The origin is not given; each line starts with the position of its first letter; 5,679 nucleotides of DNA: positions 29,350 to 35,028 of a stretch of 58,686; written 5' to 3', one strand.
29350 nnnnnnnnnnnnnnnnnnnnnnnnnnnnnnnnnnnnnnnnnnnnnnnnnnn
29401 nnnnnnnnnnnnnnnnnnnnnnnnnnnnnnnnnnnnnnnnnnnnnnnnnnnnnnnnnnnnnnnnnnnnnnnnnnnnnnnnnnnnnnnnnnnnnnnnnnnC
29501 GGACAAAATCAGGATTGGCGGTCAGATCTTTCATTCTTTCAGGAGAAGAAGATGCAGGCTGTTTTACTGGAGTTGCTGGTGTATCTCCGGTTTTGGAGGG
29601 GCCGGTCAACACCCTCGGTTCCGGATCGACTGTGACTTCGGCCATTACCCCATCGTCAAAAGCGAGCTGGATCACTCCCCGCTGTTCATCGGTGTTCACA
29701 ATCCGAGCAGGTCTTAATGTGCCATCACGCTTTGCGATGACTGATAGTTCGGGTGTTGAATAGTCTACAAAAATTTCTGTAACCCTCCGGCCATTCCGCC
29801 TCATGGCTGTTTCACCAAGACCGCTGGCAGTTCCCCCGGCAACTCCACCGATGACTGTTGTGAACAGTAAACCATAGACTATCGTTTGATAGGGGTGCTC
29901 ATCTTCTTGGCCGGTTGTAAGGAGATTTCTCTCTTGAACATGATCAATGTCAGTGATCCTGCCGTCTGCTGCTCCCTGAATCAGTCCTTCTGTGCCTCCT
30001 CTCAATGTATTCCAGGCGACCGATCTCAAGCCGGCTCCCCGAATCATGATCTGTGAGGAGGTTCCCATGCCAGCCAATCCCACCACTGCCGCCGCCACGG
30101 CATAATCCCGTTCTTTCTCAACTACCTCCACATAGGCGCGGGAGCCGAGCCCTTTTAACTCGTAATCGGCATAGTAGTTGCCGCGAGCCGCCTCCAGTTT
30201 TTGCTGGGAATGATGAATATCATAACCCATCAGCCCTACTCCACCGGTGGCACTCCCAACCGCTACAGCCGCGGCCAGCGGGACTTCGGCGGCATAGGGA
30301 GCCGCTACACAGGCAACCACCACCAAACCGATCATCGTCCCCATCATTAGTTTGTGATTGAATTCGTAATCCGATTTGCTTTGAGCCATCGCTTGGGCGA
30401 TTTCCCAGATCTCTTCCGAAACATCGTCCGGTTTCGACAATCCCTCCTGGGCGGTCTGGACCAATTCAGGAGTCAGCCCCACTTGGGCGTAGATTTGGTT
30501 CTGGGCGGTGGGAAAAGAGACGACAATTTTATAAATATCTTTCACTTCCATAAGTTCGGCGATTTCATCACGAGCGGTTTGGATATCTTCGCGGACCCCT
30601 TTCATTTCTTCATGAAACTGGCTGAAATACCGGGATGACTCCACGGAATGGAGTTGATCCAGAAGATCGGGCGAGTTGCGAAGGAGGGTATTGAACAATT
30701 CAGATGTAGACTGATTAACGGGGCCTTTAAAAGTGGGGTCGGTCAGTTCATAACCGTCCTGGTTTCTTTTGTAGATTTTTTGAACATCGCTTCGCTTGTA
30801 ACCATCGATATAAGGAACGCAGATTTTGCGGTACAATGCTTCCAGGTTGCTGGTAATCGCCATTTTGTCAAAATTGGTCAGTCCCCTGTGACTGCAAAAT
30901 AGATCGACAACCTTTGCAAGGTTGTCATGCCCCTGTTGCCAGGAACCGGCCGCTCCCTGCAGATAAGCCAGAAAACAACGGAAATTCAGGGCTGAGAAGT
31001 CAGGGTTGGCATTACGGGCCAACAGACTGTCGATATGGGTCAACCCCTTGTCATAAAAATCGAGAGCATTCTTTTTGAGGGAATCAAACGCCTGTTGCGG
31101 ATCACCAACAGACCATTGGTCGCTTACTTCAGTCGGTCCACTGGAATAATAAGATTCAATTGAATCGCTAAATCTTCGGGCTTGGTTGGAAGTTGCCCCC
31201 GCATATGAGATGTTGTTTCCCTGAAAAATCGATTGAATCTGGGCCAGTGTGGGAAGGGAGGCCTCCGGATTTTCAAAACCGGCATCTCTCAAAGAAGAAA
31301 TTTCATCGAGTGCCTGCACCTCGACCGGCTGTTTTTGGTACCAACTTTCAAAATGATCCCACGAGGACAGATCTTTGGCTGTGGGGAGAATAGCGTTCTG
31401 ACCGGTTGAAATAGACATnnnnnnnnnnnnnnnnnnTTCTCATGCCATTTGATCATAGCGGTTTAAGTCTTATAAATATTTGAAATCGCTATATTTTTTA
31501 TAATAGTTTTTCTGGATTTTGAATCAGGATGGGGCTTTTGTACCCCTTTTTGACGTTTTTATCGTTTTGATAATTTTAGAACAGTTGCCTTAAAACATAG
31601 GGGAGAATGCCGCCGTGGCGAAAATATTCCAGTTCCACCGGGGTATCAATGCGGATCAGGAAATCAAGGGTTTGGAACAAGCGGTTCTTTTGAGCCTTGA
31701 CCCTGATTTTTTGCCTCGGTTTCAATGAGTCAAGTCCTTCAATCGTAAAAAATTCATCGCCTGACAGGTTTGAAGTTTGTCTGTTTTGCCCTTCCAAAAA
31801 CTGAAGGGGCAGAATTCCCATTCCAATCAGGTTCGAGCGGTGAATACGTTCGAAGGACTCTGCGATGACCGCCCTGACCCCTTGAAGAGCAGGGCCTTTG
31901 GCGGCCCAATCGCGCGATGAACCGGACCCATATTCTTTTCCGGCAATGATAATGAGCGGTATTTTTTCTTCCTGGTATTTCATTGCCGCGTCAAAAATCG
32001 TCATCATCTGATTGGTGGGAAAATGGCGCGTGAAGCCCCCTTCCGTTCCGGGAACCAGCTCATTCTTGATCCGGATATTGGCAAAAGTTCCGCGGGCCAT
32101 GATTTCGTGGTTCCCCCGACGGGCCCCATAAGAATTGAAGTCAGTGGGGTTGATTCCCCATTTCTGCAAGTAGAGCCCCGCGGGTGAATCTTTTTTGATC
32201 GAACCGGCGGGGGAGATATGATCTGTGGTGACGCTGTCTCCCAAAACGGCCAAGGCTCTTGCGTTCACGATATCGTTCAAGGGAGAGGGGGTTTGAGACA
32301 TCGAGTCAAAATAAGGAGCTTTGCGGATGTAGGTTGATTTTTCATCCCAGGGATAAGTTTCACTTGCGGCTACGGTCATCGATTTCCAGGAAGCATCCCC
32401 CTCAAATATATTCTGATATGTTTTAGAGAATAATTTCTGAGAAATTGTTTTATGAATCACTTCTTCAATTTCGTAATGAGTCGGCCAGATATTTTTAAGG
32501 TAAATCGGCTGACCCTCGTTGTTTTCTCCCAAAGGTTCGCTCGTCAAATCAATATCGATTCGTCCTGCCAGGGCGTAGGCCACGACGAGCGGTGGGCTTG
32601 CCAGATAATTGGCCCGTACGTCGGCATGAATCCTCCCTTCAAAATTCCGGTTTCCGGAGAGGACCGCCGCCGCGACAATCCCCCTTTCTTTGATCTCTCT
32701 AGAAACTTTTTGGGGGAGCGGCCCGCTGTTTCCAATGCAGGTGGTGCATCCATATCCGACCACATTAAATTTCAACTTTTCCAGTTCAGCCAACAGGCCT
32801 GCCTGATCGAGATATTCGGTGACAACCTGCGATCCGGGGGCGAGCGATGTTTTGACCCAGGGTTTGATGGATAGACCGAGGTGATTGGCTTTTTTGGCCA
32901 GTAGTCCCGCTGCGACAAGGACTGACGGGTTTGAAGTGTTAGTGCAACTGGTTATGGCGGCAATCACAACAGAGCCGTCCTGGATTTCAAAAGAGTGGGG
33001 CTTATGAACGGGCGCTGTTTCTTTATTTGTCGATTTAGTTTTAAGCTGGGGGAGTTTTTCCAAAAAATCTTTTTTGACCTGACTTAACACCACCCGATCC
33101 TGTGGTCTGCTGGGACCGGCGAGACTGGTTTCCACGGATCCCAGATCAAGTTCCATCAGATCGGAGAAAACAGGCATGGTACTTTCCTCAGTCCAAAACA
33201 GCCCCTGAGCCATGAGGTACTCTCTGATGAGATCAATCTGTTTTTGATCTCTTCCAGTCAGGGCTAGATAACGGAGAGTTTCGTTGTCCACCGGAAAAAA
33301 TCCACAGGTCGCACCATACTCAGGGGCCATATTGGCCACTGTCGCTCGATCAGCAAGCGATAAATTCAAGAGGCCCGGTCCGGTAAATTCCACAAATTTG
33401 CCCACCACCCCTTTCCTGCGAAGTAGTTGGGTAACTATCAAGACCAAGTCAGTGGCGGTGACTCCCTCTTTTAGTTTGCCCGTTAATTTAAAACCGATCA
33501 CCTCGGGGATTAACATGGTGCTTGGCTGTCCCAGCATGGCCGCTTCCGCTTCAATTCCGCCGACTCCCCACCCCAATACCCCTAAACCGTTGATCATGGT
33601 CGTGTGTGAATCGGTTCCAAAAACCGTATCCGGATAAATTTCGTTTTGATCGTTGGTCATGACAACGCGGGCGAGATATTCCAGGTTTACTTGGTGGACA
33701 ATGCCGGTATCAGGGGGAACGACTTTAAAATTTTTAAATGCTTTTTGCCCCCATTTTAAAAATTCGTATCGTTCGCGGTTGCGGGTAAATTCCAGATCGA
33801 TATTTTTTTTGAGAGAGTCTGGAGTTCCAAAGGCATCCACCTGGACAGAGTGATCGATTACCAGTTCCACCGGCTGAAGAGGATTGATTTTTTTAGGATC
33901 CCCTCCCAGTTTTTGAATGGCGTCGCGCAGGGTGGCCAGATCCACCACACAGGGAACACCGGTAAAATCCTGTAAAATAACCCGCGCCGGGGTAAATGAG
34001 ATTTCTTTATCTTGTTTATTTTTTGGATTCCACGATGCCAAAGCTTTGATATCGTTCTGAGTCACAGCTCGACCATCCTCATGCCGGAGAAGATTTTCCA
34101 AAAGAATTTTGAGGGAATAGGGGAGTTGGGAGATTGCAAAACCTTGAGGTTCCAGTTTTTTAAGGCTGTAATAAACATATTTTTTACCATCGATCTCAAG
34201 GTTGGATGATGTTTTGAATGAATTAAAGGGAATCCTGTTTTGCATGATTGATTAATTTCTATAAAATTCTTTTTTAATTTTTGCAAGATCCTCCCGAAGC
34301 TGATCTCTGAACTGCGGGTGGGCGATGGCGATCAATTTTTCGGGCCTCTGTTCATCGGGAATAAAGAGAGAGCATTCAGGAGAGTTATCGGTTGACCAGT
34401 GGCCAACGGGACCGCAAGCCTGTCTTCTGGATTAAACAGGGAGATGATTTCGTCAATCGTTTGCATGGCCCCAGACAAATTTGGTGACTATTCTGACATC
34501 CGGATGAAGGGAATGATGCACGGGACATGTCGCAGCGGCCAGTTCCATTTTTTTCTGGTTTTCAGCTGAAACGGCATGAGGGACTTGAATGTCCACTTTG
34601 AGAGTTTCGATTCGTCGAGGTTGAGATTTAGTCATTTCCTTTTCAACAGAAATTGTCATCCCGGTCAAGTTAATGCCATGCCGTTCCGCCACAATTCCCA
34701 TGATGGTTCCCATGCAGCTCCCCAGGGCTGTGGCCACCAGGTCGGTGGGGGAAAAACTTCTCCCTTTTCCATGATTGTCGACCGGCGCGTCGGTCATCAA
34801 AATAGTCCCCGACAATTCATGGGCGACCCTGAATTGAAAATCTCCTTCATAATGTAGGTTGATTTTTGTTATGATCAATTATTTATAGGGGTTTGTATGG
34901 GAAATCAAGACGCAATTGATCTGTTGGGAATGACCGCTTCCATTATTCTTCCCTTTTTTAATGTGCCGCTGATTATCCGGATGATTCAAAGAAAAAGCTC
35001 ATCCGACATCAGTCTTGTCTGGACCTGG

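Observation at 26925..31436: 1503-aa membrane-anchored mosaic protein: JAB-like + FHA + PP2C + papain-fold cysteine peptidase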

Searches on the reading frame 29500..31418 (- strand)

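Call 49: find_homologous_proteins(query=A2, max_evalue=0.001)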
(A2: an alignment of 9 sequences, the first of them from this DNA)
Query A2 (9 sequences): 8000 candidates shared short words with the query, none scored E <= 0.001.

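Call 60: search_dna_similar(query=window:29500-31418:-, collection=plasmids, mode=protein, max_evalue=0.001, max_rows=15)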
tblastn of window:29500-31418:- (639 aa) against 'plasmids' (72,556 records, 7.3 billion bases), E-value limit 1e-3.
No match.

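Call 89: predict_structure(alignment_id=A2)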
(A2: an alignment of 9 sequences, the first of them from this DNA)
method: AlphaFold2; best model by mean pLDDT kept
length: 634 residues; sequences in the alignment: 9
mean_pLDDT: 66.5   pTM: 0.55
mean pLDDT of the five models: 66.5, 62.9, 61.9, 61.8, 60.0
residues with pLDDT >= 90: 84; 70-90: 243; 50-70: 139; < 50: 168
segments of 3 or more residues with pLDDT < 50: 1-7, 73-101, 366-395, 449-469, 528-559, 561-567, 598-634
pLDDT, mean of each block of 10 residues (from residue 1): 46 83 89 82 87 83 76 41 35 35 70 91 93 76 90 84 91 80 84 88 60 60 74 76 77 87 88 92 91 90 84 85 86 86 88 66 50 40 33 50 78 89 83 77 57 34 40 55 61 73 61 55 51 40 36 40 49 62 63 48 26 30 30 28
secondary structure, 60 per line:
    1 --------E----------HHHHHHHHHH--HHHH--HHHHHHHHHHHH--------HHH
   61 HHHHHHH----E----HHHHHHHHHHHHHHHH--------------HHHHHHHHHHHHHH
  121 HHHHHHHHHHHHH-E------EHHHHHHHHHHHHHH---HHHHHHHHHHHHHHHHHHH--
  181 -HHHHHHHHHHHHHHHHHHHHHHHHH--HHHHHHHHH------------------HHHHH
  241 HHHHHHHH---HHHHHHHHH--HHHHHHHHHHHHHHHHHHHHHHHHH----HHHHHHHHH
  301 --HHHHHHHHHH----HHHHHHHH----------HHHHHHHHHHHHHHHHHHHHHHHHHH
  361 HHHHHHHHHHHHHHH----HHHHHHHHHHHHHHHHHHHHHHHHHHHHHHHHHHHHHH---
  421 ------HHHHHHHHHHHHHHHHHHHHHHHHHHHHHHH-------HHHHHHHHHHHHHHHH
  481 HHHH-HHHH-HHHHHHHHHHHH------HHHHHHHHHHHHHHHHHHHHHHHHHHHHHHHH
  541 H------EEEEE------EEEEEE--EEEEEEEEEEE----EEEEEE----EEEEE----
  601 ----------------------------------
elements in order: H20-29 H32-35 H38-49 H58-67 H77-92 H107-133 H143-156 H160-178 H182-206 H209-217 H236-248 H252-260 H263-287 H292-300 H303-312 H317-324 H335-375 H380-417 H427-457 H465-484 H486-489 H491-502 H509-541 E548-552 E559-564 E567-577 E582-587 E592-596

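Call 91: fold_search(model_id=the predicted structure, library=pdb)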
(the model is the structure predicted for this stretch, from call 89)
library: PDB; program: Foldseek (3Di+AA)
matches with E <= 10: 224; with E <= 0.001: 0
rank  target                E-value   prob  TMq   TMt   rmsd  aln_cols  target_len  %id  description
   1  6nr7                  1.9e-01  0.10  0.11  0.08  31.0       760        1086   11  Rerefinement of chicken vinculin (released 2020-01-29)
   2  5xq0_B                4.4e-01  0.35  0.09  0.13  15.6       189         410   10  Structural basis of kindlin-mediated integrin recognition and activation (released 2017-07-26)
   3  5xpz_A                4.6e-01  0.30  0.09  0.12  14.9       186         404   10  Structural basis of kindlin-mediated integrin recognition and activation (released 2017-07-26)
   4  5xq0_A                4.8e-01  0.35  0.09  0.12  15.5       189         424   10  Structural basis of kindlin-mediated integrin recognition and activation (released 2017-07-26)
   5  9j9z_A                5.5e-01  0.09  0.11  0.11  28.1       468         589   10  Cryo-EM structure of Outward state Anhydromuropeptide permease (AmpG) complex with GlcNAc-1,6-anhMurNAc (released 2025-07-16)
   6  6fuy                  8.5e-01  0.05  0.10  0.08  25.7       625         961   12  Crystal structure of human full-length vinculin-T12-A974K (residues 1-1066) (released 2018-03-14)
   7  9cy7_A                8.9e-01  0.25  0.08  0.08  10.6       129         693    6  Structure of S.pombe Dis3L2 in complex with oligoU RNA substrate (released 2025-08-06)
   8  4xyd_A                9.3e-01  0.04  0.08  0.10  28.5       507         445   10  Nitric oxide reductase from Roseobacter denitrificans (RdNOR) (released 2016-05-25)
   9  5xq1_B                9.7e-01  0.21  0.09  0.13  15.6       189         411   10  Structural basis of kindlin-mediated integrin recognition and activation (released 2017-07-26)
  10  6zmq                  1.0e+00  0.06  0.12  0.12  26.6       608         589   12  Cytochrome c Heme Lyase CcmF (released 2021-05-19)
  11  8otz_Cz               1.6e+00  0.05  0.09  0.15  32.6       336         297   12  48-nm repeat of the native axonemal doublet microtubule from bovine sperm (released 2023-11-22)
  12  7z8i_f                1.6e+00  0.03  0.09  0.09  32.3       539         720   11  The barbed end complex of dynactin bound to BICDR1 and the cytoplasmic dynein tails (A2, B1, B2) (released 2022-08-17)
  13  8if8_C                1.7e+00  0.07  0.12  0.13  25.6       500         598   12  Arabinosyltransferase AftA (released 2023-05-31)
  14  8fy3_B                1.7e+00  0.03  0.09  0.10  27.8       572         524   11  Structure of NOT1:NOT10:NOT11 module of the human CCR4-NOT complex (released 2023-07-26)
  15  7lky_A                1.8e+00  0.87  0.05  0.48   9.0        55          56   20  Crystal Structure of PHF1 Tudor domain in complex with a peptidomimetic ligand UNC6641 (released 2021-12-15)
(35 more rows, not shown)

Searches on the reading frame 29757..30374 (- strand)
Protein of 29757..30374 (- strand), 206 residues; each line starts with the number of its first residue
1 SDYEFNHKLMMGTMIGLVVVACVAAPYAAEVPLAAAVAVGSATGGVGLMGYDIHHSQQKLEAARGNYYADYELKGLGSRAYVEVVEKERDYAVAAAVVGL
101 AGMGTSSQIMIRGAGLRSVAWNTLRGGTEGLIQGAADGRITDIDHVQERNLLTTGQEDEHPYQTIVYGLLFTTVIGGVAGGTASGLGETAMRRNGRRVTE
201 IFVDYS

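Call 13: search_protein_families(library=pfam, proteins=[window:29757-30374:-], max_evalue=10)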
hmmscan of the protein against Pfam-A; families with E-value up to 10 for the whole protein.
seq(206 aa): 4 families
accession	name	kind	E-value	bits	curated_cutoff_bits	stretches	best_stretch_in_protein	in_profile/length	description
PF13190.11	PDGLE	-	0.0039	17.4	27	1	8-99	2-85/102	PDGLE domain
PF02683.22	DsbD_TM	-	0.46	10.2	27.1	1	9-47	129-166/219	Cytochrome C biogenesis protein transmembrane domain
PF14880.11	COX14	-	3.1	8.1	25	1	163-178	15-30/59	Cytochrome oxidase c assembly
PF16013.10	DUF4781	-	3.4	6.9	27.9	1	13-60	95-141/310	Domain of unknown function (DUF4781)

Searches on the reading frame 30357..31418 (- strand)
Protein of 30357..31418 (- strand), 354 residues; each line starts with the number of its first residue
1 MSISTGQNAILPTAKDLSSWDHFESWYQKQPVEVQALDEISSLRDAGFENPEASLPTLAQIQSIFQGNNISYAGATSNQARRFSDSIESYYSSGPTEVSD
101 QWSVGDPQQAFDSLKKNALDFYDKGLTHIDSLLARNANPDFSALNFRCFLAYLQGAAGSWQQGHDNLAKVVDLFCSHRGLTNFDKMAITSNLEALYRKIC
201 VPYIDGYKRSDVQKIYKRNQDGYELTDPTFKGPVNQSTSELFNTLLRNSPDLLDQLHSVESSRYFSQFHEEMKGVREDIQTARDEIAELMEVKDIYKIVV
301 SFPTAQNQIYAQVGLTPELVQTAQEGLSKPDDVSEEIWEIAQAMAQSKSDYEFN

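Call 13: search_protein_families(library=pfam, proteins=[window:30357-31418:-], max_evalue=10)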
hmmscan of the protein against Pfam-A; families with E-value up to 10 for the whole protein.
seq(354 aa): 2 families
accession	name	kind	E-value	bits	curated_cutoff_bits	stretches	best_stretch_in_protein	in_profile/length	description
PF01166.23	TSC22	-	0.18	12.4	30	1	274-291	11-28/57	TSC-22/dip/bun family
PF03710.21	GlnE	-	0.2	11.4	24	1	238-291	10-62/252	Glutamate-ammonia ligase adenylyltransferase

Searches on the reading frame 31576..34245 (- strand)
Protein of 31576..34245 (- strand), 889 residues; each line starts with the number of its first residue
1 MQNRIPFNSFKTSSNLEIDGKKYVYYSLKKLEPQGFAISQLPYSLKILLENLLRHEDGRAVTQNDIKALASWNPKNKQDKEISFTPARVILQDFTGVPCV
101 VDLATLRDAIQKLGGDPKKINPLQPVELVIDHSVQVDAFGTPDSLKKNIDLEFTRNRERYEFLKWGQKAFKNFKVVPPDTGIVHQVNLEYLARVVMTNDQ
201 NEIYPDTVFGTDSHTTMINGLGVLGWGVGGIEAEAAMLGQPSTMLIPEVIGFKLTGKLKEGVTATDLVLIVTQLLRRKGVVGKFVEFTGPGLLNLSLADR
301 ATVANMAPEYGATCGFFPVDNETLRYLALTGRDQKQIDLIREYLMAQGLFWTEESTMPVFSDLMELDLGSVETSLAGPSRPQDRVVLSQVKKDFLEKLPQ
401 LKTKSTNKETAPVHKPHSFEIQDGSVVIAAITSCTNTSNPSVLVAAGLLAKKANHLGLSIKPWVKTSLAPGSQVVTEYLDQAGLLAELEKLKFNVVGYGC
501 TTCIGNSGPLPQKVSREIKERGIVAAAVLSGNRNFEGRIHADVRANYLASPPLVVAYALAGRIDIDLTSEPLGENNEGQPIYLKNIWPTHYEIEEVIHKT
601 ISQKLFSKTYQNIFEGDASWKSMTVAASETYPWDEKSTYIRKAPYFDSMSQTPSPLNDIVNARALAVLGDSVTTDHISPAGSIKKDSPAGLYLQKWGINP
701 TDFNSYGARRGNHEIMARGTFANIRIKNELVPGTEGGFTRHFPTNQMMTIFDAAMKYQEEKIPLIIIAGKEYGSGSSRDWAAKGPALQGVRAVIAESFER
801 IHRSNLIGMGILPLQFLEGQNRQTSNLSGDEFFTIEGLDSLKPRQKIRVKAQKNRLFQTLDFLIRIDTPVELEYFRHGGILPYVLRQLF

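Call 8: search_protein_families(library=pfam, proteins=[window:31576-34245:-], max_evalue=0.001)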
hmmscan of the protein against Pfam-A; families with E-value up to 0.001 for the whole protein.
window:31576-34245:- (889 aa): 2 families
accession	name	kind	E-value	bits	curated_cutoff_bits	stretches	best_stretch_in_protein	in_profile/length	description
PF00330.25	Aconitase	-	2.5e-164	548.1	28.7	1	72-561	4-463/463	Aconitase family (aconitate hydratase)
PF00694.25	Aconitase_C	-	5.8e-44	150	22.8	1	691-818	3-130/131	Aconitase C-terminal domain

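Call 10: find_related_loci(query=window:31576-34245:-, collection=genome_contigs, flank=10000)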
Query window:31576-34245:- (889 aa) in genome_contigs; peptide patterns used: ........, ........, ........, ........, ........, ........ (x = any residue, [..] = any of these).
11 stretches matched a pattern; 2 encode a relative of the query (tblastn E <= 1e-3); 2 distinct loci.
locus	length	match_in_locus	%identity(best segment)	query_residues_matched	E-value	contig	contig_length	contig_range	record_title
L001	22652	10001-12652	59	8-888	0e+0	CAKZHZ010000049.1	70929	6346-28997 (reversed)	MAG TPA_asm: uncultured Polycyclovorans sp. isolate SRR6145088_bin.25_CONCOCT_v1.1_MAG genome assembly, contig: ERZ10233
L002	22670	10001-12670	59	2-888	0e+0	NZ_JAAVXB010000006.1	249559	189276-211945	Solimonas marina strain C16B3 NODE_6_length_249559_cov_144.342, whole genome shotgun sequence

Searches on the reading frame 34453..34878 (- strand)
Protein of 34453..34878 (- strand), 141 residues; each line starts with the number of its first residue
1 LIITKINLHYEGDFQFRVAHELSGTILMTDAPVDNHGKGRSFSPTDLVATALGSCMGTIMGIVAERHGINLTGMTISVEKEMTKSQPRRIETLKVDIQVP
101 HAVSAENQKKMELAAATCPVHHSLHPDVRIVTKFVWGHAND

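Call 8: search_protein_families(library=pfam, proteins=[window:34453-34878:-], max_evalue=0.001)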
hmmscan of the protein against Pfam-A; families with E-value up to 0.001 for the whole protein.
window:34453-34878:- (141 aa): 1 family
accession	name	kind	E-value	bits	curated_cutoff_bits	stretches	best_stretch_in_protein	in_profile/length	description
PF02566.24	OsmC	-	4.4e-18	66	27.5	1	37-132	1-99/100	OsmC-like protein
